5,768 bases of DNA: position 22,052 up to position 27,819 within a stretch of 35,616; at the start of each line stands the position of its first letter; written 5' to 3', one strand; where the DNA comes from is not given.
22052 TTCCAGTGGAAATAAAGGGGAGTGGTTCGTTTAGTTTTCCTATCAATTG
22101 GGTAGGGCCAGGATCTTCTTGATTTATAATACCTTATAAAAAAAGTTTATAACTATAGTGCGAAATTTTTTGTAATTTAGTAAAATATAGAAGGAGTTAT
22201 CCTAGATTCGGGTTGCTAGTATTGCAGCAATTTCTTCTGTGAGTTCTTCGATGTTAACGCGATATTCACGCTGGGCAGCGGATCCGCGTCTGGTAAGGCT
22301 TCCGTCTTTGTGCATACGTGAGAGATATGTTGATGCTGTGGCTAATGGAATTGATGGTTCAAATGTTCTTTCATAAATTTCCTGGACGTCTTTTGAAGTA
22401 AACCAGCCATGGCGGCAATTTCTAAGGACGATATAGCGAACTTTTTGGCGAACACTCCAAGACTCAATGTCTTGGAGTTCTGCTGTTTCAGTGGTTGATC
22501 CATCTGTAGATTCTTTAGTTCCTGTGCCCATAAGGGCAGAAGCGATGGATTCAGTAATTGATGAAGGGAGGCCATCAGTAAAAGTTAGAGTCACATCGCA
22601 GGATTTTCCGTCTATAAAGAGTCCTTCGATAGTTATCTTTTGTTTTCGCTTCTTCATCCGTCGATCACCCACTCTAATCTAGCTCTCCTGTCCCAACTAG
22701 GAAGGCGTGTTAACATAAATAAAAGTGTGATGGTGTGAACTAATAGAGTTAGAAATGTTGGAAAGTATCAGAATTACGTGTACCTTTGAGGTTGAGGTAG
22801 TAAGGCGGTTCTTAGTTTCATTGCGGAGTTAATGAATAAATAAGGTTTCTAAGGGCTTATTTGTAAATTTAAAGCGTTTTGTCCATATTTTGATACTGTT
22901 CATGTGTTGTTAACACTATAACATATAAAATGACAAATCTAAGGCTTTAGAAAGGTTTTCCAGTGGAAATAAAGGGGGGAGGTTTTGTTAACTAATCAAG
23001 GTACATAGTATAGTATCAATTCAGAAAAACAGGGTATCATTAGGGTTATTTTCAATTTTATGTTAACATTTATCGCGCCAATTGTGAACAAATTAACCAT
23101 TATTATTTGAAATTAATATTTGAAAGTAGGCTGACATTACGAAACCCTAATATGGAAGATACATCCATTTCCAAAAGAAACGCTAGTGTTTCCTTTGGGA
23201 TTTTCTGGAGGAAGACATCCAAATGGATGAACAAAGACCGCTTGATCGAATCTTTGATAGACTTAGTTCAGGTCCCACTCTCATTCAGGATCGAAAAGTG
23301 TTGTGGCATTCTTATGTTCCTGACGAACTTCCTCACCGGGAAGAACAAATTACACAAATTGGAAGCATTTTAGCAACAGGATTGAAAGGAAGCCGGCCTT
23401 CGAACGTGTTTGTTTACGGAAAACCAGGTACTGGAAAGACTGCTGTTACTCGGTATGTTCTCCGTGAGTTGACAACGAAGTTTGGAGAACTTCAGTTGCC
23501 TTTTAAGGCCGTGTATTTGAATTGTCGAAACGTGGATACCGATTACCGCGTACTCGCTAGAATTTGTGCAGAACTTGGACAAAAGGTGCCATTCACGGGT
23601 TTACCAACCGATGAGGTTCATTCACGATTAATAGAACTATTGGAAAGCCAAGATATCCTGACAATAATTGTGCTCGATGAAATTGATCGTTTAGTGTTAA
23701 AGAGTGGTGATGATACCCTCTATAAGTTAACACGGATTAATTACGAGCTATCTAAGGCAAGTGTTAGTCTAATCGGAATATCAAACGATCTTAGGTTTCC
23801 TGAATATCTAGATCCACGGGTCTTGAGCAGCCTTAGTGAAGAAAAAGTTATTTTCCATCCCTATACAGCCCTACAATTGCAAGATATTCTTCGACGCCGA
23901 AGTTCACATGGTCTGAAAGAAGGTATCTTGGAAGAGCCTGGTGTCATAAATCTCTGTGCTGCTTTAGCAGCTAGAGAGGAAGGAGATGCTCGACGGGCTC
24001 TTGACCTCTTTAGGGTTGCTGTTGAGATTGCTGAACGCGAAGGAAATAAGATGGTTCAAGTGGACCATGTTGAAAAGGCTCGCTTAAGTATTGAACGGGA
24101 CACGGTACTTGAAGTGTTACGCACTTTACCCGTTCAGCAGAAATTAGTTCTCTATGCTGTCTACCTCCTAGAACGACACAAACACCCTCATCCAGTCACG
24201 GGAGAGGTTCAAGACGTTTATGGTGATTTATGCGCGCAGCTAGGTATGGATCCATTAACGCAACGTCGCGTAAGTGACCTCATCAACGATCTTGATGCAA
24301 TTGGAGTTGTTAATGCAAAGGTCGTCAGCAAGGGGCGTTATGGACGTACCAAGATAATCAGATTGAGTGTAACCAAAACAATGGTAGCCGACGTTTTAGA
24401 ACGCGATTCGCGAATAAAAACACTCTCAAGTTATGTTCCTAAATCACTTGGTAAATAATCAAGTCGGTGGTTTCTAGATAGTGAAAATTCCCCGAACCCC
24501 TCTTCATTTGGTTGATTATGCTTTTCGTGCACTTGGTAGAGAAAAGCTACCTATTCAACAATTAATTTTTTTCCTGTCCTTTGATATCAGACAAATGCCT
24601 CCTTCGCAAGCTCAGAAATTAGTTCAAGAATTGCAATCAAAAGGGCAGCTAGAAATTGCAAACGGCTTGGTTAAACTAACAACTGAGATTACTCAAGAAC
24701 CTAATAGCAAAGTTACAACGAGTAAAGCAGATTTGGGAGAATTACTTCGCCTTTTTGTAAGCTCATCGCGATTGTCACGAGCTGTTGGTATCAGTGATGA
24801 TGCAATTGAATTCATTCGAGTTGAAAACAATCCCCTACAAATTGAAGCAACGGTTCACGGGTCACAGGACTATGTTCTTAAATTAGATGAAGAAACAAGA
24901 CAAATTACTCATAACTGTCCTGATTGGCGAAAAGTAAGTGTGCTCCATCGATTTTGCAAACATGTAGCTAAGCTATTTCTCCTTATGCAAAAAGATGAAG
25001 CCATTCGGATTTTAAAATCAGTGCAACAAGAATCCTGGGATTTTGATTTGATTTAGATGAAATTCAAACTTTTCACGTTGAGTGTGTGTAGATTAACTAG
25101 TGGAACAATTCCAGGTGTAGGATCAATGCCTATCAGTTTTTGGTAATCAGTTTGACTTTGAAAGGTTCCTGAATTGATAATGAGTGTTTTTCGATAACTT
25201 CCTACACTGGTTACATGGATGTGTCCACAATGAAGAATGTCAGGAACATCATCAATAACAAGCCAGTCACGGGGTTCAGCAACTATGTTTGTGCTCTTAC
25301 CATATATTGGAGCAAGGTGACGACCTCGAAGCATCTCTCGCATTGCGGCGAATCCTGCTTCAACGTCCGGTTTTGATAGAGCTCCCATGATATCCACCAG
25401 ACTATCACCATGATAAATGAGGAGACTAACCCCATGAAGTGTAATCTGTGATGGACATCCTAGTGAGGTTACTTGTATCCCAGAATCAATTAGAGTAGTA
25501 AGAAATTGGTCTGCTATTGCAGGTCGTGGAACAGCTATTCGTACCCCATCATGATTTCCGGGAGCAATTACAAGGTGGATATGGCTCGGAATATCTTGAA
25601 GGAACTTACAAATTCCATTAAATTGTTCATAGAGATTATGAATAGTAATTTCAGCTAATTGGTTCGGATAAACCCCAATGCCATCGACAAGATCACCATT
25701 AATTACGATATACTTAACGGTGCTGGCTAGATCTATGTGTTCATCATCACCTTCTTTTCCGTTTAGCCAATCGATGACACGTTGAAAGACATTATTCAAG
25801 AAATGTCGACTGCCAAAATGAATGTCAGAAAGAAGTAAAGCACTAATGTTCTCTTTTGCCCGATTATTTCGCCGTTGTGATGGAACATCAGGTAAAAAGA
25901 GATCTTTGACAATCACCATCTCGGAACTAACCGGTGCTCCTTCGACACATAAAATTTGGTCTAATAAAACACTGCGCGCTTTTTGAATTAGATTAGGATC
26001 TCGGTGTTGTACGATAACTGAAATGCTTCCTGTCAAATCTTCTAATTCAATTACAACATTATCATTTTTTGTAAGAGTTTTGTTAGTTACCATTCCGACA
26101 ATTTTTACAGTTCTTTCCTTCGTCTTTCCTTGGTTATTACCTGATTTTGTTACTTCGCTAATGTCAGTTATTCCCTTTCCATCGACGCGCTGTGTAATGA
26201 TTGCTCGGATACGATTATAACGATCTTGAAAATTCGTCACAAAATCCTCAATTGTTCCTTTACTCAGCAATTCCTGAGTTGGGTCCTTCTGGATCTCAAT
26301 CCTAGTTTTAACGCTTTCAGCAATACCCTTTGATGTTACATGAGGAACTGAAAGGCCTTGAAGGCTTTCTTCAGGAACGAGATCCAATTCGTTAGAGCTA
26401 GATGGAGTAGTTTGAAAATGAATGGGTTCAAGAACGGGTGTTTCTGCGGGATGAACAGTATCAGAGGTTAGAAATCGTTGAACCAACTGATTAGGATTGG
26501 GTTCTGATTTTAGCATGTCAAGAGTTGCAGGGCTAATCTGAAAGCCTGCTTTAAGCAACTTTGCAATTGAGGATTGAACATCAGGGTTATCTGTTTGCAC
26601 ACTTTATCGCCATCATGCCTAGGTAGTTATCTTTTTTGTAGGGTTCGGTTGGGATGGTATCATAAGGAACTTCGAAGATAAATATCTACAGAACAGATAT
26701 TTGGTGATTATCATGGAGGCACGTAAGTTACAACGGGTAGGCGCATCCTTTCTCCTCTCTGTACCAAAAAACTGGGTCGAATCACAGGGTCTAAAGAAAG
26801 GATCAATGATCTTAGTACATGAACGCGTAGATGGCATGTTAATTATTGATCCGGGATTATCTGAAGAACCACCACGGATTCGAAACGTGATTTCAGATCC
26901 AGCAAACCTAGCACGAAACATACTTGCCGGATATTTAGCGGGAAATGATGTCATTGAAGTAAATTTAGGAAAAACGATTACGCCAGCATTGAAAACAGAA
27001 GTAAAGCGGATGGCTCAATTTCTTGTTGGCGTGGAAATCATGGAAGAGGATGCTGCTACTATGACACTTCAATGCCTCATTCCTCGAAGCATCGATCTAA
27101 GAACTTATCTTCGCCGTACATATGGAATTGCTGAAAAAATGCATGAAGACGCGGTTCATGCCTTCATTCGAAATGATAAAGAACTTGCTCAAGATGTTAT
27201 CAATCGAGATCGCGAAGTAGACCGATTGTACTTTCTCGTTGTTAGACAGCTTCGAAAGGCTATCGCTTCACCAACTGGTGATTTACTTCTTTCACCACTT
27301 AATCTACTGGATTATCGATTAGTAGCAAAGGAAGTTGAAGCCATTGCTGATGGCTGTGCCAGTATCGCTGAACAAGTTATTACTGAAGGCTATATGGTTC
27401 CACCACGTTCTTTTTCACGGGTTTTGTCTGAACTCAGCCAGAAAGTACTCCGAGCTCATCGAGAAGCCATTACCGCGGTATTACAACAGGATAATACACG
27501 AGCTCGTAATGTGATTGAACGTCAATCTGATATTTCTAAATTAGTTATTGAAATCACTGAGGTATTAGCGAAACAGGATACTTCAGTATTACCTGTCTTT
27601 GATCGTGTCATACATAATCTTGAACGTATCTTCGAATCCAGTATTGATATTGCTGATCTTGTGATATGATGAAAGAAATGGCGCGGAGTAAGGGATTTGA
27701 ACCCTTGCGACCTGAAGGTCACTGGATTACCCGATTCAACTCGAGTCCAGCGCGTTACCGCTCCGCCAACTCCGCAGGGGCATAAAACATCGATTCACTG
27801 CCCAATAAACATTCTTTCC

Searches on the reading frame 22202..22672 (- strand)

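Call 8: search_protein_families(library=pfam, proteins=[window:22202-22672:-], max_evalue=0.01)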
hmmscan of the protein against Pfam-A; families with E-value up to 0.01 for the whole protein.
window:22202-22672:- (156 aa): 1 family
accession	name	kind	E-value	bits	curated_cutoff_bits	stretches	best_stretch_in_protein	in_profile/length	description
PF01949.23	Endo_dU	-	0.0016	18.3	32.7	1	53-122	41-110/182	Endonuclease dU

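Call 37: search_protein_families(library=ncbifam, proteins=[window:22202-22672:-], max_evalue=1)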
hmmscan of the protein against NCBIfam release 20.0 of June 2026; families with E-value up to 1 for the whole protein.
window:22202-22672:- (156 aa): 2 families
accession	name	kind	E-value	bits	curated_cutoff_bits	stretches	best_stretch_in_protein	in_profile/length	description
NF052283.1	EndoDuHalo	equivalog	0.0041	16.8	200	1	49-110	36-97/186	endonuclease dU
NF038400.1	blaTER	exception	0.015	14.5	620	1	33-94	167-229/284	TER family class A beta-lactamase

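Call 38: search_protein_families(library=pfam, proteins=[window:22202-22672:-], max_evalue=10)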
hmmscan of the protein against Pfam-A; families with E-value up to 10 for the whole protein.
window:22202-22672:- (156 aa): 2 families
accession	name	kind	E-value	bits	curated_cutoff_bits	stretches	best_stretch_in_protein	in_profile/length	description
PF01949.23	Endo_dU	-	0.0016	18.3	32.7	1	53-122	41-110/182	Endonuclease dU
PF01384.25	PHO4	-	0.042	13.2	33.7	1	29-91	295-340/350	Phosphate transporter family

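Call 91: search_protein_families(library=padloc, proteins=[window:22202-22672:-], max_evalue=0.01)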
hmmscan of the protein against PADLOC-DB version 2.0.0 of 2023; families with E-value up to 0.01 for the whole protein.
window:22202-22672:- (156 aa): 0 families

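Call 92: search_protein_families(library=phrogs, proteins=[window:22202-22672:-], max_evalue=0.01)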
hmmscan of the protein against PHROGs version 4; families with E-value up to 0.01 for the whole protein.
window:22202-22672:- (156 aa): 0 families

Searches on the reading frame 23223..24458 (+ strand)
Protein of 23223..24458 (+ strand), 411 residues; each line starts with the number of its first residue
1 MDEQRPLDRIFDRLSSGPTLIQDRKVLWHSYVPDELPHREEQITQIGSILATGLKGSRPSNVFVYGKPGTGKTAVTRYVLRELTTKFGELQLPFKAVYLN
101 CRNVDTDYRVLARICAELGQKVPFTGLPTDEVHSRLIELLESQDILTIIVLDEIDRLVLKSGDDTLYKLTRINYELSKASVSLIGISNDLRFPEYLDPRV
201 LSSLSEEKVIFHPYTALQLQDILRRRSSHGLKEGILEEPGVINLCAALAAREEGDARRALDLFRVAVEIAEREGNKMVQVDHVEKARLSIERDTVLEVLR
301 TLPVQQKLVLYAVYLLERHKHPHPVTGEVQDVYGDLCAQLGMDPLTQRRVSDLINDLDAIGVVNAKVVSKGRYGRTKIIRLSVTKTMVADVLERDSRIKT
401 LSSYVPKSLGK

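Call 13: search_protein_families(library=pfam, proteins=[window:23223-24458:+], max_evalue=0.0001)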
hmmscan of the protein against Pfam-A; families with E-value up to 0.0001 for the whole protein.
window:23223-24458:+ (411 aa): 8 families
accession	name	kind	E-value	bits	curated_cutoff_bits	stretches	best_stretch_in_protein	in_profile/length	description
PF09079.17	Cdc6_C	-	4.1e-30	104.1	25.1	1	297-389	1-94/96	CDC6, C terminal winged helix domain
PF22703.2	Cdc6_lid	-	3.5e-22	78.5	27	1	220-287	1-67/68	Cdc6 AAA+ ATPase-type lid domain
PF13401.12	AAA_22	-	1.2e-14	55.2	27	1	59-187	5-124/130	AAA domain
PF13191.12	AAA_16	-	8.9e-11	43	32.6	1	35-157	1-144/167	AAA ATPase domain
PF00004.35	AAA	-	2.1e-09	38.3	21.2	1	63-203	2-121/131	ATPase family associated with various cellular activities (AAA)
PF22606.2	Cdc6-ORC-like_ATPase_lid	-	9e-08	32.4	27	1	214-273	1-59/60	Cdc6/ORC-like, ATPase lid domain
PF05621.17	TniB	-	1.3e-06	28.4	22.4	1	54-163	30-140/189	Bacterial TniB protein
PF09848.15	SLFN-g3_helicase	-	6.1e-05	22.9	24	1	61-224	3-160/354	Schlafen group 3, DNA/RNA helicase domain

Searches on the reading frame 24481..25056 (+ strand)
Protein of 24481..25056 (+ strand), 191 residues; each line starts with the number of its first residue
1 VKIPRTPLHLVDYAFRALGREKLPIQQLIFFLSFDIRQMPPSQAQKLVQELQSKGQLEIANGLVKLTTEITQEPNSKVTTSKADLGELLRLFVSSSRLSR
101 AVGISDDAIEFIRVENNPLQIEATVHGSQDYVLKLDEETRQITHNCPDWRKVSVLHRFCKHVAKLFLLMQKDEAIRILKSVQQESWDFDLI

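Call 13: search_protein_families(library=pfam, proteins=[window:24481-25056:+], max_evalue=0.0001)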
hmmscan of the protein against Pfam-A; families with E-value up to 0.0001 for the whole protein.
window:24481-25056:+ (191 aa): 1 family
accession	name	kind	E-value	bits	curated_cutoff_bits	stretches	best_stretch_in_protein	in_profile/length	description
PF09999.14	DUF2240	-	5.2e-07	29.9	22.3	1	13-66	8-61/144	Uncharacterized protein conserved in archaea (DUF2240)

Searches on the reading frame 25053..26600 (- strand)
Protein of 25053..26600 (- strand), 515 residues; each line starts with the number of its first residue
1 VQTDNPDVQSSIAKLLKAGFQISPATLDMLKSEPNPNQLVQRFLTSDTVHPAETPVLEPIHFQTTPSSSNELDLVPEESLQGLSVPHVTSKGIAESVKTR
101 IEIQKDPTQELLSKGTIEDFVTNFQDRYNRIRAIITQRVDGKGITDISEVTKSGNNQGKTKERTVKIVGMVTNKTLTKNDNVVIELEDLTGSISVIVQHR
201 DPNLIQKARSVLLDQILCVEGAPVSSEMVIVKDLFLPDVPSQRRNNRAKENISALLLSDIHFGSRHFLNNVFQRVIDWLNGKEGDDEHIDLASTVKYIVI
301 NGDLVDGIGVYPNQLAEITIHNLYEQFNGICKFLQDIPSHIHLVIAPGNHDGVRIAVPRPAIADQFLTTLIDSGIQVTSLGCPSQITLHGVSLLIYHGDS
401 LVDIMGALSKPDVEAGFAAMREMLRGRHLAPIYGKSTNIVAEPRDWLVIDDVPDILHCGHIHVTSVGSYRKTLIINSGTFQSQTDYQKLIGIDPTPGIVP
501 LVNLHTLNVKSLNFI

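Call 13: search_protein_families(library=pfam, proteins=[window:25053-26600:-], max_evalue=0.0001)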
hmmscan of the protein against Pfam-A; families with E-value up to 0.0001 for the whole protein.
window:25053-26600:- (515 aa): 3 families
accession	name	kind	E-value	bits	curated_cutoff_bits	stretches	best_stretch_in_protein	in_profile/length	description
PF04042.21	DNA_pol_E_B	-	1e-15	58.2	29.1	1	256-460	3-203/210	DNA polymerase alpha/epsilon subunit B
PF00149.33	Metallophos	-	6.7e-08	33.6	21.5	1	255-463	4-190/191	Calcineurin-like phosphoesterase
PF12850.12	Metallophos_2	-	2.4e-05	24.8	27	0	342-486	50-141/154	Calcineurin-like phosphoesterase superfamily domain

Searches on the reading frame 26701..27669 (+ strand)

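Call 13: search_protein_families(library=pfam, proteins=[window:26701-27669:+], max_evalue=0.0001)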
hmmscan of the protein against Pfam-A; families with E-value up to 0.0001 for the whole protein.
window:26701-27669:+ (322 aa): 2 families
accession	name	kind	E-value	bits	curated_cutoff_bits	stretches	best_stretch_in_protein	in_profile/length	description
PF01895.24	PhoU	-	4.4e-26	91.5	23.5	2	138-226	2-89/89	PhoU domain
PF04014.23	MazE_antitoxin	-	4e-05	23.9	24.7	1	11-51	2-42/48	Antidote-toxin recognition MazE, bacterial antitoxin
